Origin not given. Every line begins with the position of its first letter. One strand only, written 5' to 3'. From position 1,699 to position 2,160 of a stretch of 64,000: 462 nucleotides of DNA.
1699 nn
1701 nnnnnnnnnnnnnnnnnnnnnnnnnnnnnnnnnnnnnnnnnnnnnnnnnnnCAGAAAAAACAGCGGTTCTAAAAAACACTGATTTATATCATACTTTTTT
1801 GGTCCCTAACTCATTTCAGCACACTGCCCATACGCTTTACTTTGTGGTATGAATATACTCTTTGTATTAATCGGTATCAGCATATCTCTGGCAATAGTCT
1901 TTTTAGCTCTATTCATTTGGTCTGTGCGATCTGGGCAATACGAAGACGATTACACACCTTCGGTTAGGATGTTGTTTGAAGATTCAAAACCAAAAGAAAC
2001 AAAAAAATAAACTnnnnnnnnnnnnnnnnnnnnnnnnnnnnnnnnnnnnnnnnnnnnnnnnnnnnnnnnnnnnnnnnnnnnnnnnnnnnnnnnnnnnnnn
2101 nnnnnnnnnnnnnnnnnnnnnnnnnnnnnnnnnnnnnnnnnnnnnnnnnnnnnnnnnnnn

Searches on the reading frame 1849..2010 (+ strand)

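Call 11: search_protein_families(library=pfam, proteins=[window:1849-2010:+], max_evalue=0.0001)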
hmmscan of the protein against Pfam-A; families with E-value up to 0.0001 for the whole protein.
window:1849-2010:+ (53 aa): 1 family
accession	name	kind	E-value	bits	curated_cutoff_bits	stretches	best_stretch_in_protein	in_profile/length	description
PF03597.20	FixS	-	1.2e-21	76.6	23.1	1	2-45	1-44/44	Cytochrome oxidase maturation protein cbb3-type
